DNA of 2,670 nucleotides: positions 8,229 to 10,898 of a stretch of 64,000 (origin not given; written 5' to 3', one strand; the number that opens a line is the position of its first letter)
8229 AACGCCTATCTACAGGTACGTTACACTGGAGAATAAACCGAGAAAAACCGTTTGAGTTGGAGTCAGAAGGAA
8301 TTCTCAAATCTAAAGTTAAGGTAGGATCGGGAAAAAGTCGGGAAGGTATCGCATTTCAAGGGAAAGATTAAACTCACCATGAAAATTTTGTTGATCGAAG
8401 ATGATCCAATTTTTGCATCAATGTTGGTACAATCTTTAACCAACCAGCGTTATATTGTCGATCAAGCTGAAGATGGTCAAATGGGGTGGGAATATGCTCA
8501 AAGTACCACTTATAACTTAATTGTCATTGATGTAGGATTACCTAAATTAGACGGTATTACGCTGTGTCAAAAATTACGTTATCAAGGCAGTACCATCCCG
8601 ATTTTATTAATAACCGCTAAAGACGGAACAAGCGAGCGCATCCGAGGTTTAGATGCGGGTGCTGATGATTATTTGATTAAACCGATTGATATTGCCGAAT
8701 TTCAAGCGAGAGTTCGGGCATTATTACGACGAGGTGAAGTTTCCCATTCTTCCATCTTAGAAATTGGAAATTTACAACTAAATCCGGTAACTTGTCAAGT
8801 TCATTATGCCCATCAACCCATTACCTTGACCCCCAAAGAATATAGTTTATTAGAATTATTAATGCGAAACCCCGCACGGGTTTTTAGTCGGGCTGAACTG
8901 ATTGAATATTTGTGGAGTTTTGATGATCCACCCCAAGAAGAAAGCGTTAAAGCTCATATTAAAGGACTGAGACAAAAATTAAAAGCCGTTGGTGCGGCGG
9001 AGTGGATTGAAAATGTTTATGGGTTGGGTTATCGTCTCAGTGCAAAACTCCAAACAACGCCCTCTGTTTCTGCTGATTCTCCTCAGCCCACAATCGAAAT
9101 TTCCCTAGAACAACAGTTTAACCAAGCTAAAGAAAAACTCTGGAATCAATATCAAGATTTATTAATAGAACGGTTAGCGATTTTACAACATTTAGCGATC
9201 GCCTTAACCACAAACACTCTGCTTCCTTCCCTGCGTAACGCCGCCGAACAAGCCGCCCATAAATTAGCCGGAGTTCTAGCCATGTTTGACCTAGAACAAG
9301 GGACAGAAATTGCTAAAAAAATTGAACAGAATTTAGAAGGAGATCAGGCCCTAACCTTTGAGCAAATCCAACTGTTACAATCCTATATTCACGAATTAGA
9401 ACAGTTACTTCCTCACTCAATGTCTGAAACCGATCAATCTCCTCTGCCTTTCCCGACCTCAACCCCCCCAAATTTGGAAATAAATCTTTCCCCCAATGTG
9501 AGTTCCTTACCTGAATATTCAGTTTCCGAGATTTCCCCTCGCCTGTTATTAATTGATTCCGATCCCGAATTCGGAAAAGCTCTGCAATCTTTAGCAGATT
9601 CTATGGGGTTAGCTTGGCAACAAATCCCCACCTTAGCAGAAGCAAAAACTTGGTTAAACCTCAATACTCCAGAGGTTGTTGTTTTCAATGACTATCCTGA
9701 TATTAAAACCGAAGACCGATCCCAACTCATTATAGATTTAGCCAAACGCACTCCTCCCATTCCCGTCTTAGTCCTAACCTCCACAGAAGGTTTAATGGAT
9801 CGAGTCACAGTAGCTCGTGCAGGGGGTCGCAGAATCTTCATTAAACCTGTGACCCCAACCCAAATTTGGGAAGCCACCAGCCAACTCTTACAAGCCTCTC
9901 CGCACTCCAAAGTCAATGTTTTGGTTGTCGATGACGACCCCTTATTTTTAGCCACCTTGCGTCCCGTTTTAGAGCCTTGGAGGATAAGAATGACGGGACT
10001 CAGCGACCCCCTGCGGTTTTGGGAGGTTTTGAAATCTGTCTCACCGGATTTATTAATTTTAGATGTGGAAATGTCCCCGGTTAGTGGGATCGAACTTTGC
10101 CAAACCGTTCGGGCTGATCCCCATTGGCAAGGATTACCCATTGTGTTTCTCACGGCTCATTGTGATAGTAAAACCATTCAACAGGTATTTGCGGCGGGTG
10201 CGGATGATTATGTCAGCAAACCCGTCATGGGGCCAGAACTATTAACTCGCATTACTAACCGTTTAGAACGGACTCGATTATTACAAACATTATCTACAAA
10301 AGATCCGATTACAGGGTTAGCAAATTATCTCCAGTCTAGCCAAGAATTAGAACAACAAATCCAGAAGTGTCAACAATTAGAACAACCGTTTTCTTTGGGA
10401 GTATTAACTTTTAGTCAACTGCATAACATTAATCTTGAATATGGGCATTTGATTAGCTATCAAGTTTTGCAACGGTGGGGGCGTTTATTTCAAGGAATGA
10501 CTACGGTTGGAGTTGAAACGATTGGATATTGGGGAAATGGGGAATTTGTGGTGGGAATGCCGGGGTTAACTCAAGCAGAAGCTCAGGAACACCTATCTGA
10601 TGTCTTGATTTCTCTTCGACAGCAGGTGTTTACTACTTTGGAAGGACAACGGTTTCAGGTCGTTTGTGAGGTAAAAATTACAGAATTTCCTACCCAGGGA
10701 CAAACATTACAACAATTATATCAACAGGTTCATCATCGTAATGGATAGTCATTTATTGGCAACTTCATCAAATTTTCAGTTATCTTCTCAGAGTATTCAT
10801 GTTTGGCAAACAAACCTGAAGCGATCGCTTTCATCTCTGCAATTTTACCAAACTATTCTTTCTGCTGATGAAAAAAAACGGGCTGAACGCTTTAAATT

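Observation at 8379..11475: Single-polypeptide phosphorelay-like response regulator with a degenerate GGDEF domain, translationally coupled to an Sfp-type PPTase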

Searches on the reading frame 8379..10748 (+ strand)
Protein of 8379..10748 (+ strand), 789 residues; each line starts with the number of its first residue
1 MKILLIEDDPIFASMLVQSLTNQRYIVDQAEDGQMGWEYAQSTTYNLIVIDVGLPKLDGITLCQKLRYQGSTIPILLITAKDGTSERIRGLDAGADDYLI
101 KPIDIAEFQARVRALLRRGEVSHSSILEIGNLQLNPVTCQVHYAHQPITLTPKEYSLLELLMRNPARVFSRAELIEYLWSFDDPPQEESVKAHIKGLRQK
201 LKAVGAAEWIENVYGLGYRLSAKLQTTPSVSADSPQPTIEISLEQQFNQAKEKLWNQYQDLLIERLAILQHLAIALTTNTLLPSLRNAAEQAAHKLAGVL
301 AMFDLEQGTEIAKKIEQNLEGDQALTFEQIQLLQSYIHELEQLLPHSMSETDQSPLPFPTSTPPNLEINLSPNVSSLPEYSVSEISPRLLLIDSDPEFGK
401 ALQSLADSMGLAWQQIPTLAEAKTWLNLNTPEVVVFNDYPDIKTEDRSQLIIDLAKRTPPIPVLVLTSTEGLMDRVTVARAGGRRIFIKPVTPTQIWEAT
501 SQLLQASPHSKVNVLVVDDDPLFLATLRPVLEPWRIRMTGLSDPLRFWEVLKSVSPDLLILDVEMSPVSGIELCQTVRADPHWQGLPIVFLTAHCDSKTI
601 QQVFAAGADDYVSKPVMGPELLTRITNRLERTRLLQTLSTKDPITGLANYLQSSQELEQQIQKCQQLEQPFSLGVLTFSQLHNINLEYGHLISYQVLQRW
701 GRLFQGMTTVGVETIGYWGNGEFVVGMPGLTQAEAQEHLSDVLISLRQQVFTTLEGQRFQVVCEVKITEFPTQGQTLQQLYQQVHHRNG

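Call 3: search_protein_families(library=pfam, proteins=[window:8379-10748:+], max_evalue=1)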
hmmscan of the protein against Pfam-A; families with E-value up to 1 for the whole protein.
window:8379-10748:+ (789 aa): 8 families
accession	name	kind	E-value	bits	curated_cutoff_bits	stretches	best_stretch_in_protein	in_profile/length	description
PF00072.30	Response_reg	-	5.3e-61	204.1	30.2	3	3-112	1-110/111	Response regulator receiver domain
PF00486.34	Trans_reg_C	-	1.5e-23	83.1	26.2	1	146-220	2-77/77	Transcriptional regulatory protein, C terminal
PF00990.26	GGDEF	-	1.4e-14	54.7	23.8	1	641-785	3-148/161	Diguanylate cyclase, GGDEF domain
PF01627.28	Hpt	-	5.5e-07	30.2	24.6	1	267-342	12-83/84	Hpt domain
PF21695.3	GlnR_1st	-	0.00023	21.5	27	1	38-114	35-109/111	Transcription regulator GlnR, N-terminal domain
PF06490.17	FleQ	-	0.07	13.9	22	0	389-469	2-78/108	Flagellar regulatory protein FleQ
PF12220.14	U1snRNP70_N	-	0.18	12.8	23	0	168-258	10-77/92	U1 small nuclear ribonucleoprotein of 70kDa MW N terminal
PF12802.13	MarR_2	-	0.2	12.3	27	0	150-178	3-30/61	MarR family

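Call 4: search_protein_families(library=ncbifam, proteins=[window:8379-10748:+], max_evalue=0.1)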
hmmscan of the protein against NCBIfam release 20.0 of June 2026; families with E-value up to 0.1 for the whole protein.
window:8379-10748:+ (789 aa): 120 families (the best 25 are shown)
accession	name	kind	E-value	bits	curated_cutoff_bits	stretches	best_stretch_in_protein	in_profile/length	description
NF041734.1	resp_reg_RppA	equivalog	1.4e-85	286.4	250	3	1-221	1-228/229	two-component system response regulator RppA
TIGR02154.1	PhoB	equivalog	6.4e-75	251.3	296.2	2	2-221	4-226/226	phosphate regulon transcriptional regulator PhoB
NF007928.2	PRK10643.1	equivalog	2.1e-72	243.3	330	3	1-220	1-216/216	two-component system response regulator PmrA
NF008296.0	PRK11083.1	equivalog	2.7e-72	242.8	273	2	2-221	5-226/228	two-component system response regulator CreB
NF040689.1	MtrAB_MtrA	equivalog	4.9e-72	241.8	300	2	3-220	1-218/219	MtrAB system response regulator MtrA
NF012023.0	PRK15479.1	equivalog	2.1e-68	230.2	337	3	1-223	1-220/224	transcriptional regulator TctD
NF041733.1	resp_reg_CseB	equivalog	8.8e-68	228.1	350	2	2-221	2-227/228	two-component system response regulator CseB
NF045944.1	ResRegRpaBCyano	equivalog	1.3e-67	227.5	330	2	4-220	1-227/229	response regulator transcription factor RpaB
TIGR01387.1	cztR_silR_copR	subfamily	6.5e-65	218.8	279.2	2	3-220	1-218/218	heavy metal response regulator transcription factor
NF007982.1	PRK10710.1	equivalog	3.2e-62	210.2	380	2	2-223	9-230/235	envelope stress response regulator BaeR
NF053854.1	RespRegPhoBBctds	equivalog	4.9e-60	202.7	270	2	3-220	1-224/225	two-component system response regulator PhoB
NF045914.1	RespRegNblR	equivalog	1e-56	192.1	300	3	2-220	8-225/228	response regulator transcription factor NblR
NF007663.1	PRK10336.1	equivalog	3.8e-56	190.3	345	2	1-221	1-217/219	quorum sensing response regulator transcription factor QseB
NF007005.1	PRK09468.1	equivalog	3.1e-54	183.9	331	2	2-219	5-230/237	osmolarity response regulator transcription factor OmpR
NF045991.1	RespRegCtrARhodob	equivalog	4.5e-54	183.6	350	2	1-220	1-221/224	response regulator transcription factor CtrA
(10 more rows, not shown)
